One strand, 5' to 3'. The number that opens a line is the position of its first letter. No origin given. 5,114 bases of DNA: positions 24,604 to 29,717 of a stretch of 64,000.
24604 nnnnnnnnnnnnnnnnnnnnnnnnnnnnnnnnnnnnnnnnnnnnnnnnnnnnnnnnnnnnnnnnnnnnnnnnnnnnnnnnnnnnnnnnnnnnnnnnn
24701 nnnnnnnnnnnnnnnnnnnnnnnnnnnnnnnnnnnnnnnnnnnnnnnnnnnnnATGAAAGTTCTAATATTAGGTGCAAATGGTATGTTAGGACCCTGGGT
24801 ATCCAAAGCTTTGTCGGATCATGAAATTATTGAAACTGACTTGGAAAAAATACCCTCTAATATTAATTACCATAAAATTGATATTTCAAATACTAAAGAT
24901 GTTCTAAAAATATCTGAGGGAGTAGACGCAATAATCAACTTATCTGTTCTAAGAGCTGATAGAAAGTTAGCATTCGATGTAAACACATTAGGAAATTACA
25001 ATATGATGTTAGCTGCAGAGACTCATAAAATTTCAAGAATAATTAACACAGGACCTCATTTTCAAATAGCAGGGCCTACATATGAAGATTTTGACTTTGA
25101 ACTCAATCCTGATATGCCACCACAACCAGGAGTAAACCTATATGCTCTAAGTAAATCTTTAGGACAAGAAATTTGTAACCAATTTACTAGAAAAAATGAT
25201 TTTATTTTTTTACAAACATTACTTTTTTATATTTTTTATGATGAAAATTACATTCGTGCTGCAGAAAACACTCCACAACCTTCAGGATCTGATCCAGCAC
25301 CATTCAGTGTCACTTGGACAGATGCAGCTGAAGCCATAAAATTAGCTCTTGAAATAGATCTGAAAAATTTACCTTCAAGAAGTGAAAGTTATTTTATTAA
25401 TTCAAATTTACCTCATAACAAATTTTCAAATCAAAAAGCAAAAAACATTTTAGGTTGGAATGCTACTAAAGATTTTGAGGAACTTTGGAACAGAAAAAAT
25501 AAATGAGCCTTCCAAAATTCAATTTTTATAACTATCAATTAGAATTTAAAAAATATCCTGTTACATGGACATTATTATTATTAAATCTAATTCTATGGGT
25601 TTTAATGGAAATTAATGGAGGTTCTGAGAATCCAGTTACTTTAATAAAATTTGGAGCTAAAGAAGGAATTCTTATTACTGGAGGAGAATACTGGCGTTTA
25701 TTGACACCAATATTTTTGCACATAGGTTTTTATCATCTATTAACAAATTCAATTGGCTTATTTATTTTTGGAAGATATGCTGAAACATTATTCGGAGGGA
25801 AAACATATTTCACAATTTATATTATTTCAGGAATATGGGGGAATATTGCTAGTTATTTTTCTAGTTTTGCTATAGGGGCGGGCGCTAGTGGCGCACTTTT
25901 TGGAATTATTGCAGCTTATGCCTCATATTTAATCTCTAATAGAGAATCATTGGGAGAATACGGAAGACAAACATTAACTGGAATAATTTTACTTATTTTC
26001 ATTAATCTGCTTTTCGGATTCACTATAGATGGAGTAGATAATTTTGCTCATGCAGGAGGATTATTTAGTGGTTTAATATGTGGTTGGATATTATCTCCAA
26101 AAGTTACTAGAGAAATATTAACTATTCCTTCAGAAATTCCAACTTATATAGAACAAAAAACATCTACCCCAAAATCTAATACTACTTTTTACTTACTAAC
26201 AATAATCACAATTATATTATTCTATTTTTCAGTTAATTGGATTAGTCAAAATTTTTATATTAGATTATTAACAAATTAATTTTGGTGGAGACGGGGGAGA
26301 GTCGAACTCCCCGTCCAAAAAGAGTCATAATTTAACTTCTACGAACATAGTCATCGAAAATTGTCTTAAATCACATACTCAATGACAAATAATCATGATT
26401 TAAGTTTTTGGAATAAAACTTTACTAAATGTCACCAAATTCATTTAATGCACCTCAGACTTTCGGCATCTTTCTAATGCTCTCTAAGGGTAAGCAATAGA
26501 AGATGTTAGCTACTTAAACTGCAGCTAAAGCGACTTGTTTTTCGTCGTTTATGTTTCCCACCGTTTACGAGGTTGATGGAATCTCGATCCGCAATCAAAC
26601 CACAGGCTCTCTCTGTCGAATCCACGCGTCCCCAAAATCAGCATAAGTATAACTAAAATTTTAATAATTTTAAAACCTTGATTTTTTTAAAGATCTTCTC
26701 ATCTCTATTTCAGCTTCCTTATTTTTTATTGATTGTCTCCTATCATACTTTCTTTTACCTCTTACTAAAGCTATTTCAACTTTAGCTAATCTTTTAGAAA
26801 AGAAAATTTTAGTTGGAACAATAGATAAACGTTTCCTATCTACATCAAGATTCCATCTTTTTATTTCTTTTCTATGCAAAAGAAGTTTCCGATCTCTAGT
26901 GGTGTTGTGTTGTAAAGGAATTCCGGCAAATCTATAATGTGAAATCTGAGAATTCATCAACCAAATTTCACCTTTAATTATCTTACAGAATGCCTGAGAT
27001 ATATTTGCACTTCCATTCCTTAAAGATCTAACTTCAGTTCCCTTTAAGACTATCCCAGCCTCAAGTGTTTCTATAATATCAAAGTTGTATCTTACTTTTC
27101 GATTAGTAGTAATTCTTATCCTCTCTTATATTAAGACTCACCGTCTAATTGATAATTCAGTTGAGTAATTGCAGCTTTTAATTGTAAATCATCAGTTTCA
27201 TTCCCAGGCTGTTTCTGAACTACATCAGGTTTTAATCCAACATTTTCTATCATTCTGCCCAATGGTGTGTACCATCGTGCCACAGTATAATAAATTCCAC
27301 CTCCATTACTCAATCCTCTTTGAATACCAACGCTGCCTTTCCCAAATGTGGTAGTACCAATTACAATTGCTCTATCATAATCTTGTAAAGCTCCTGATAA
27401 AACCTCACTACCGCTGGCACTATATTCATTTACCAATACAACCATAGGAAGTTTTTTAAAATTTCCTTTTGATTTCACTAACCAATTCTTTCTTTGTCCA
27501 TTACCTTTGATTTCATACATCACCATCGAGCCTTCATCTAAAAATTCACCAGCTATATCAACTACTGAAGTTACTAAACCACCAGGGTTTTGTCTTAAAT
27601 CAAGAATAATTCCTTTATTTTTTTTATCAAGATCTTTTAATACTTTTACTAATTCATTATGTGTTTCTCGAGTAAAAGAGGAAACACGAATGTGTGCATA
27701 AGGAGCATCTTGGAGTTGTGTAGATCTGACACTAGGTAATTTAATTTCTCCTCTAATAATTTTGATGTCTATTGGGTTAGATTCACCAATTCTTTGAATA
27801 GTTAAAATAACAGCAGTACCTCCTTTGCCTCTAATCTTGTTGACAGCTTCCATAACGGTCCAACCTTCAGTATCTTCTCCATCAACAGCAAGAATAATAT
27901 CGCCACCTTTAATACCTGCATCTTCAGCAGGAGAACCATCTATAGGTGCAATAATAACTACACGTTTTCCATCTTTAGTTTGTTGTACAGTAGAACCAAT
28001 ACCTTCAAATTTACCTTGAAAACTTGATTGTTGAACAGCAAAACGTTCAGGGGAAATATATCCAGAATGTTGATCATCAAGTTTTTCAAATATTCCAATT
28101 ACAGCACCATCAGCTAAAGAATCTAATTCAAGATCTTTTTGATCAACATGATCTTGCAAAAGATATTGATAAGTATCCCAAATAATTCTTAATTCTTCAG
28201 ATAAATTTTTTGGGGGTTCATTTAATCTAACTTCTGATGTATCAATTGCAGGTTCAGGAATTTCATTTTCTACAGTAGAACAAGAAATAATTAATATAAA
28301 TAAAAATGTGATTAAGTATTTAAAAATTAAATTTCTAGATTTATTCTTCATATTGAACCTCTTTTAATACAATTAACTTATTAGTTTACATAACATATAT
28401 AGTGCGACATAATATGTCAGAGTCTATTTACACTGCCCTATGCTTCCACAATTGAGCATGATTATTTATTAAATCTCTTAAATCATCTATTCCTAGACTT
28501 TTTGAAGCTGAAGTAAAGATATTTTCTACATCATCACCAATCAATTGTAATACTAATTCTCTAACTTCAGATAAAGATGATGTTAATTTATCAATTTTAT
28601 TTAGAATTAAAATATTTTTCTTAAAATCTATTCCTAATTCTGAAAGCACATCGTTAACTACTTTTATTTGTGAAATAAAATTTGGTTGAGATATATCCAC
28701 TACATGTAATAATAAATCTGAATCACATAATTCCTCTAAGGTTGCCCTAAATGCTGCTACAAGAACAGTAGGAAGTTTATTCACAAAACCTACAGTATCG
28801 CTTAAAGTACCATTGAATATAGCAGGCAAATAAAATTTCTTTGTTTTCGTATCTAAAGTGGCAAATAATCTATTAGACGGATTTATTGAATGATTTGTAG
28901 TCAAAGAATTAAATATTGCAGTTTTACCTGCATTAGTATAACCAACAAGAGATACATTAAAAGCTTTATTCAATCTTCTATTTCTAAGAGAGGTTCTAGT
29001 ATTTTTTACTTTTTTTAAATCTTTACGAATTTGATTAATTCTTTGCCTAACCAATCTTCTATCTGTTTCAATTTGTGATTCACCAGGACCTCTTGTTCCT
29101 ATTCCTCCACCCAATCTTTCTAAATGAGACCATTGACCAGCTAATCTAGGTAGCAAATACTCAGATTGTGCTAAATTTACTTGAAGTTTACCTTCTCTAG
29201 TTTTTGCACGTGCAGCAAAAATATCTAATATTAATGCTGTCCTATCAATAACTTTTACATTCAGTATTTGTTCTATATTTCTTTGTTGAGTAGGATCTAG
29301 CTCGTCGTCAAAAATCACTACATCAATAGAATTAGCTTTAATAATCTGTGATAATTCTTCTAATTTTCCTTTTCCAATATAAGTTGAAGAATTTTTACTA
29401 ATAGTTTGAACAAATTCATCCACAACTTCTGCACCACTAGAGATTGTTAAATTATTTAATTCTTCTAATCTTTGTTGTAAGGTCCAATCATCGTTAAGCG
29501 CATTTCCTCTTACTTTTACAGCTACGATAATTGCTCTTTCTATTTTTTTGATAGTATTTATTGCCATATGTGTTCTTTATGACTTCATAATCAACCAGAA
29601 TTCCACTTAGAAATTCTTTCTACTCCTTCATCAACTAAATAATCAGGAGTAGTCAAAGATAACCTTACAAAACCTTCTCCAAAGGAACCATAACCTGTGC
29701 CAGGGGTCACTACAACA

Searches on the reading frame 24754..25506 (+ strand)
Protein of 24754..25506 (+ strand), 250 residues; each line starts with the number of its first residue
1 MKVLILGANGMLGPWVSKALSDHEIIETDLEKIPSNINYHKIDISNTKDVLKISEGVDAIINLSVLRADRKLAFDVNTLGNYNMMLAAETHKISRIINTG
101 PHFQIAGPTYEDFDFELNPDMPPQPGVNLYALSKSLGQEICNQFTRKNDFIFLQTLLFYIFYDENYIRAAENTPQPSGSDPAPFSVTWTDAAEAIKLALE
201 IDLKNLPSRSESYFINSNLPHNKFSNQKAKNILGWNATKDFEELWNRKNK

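Call 27: search_protein_families(library=pfam, max_evalue=1e-8, proteins=[window:24754-25506:+])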
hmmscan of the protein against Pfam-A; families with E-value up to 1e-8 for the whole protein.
window:24754-25506:+ (250 aa): 1 family
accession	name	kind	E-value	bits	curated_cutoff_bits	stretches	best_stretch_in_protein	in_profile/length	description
PF01370.27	Epimerase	-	5e-11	42.9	20.9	1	3-152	1-164/240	NAD dependent epimerase/dehydratase family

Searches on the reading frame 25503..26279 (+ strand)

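Call 27: search_protein_families(library=pfam, max_evalue=1e-8, proteins=[window:25503-26279:+])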
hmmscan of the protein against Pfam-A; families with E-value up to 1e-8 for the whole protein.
window:25503-26279:+ (258 aa): 1 family
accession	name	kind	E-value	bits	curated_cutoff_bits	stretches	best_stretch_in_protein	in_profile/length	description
PF01694.28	Rhomboid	-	5.6e-32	111.3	22.6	1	61-199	2-142/143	Rhomboid domain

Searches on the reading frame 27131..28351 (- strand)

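Call 27: search_protein_families(library=pfam, max_evalue=1e-8, proteins=[window:27131-28351:-])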
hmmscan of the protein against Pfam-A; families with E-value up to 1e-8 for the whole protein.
window:27131-28351:- (406 aa): 4 families
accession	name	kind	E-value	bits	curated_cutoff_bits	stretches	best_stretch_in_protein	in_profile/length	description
PF03572.23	Peptidase_S41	-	1.6e-46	158.4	24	1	219-378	3-164/165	Peptidase family S41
PF00595.29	PDZ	-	9.3e-14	52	23.2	1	114-186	8-81/81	PDZ domain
PF17820.7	PDZ_6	-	2.7e-12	46.7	27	1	133-187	2-54/54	PDZ domain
PF13180.12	PDZ_2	-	2.6e-09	37.7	27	1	118-198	3-80/80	PDZ domain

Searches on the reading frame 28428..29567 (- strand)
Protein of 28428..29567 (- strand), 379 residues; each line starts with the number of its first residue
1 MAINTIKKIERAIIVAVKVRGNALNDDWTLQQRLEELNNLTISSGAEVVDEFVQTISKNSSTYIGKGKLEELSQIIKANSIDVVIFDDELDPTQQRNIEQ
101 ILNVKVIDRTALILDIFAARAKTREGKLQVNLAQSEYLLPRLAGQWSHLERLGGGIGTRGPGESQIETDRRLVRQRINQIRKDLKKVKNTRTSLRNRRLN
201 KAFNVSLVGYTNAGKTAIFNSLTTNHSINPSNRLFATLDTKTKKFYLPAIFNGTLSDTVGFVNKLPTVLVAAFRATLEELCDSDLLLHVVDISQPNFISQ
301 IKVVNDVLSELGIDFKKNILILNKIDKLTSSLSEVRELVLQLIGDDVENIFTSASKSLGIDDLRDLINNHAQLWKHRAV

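Call 27: search_protein_families(library=pfam, max_evalue=1e-8, proteins=[window:28428-29567:-])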
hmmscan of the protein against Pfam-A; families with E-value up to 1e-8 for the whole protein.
window:28428-29567:- (379 aa): 3 families
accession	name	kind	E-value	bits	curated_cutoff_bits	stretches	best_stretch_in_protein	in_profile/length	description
PF16360.10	GTP-bdg_M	-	2.8e-32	111.5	29.5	1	120-198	1-79/79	GTP-binding GTPase Middle Region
PF13167.11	GTP-bdg_N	-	1.4e-31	109.3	25.4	1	32-118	2-89/89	GTP-binding GTPase N-terminal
PF01926.29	MMR_HSR1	-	1e-14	55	21.9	1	205-324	2-113/113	50S ribosome-binding GTPase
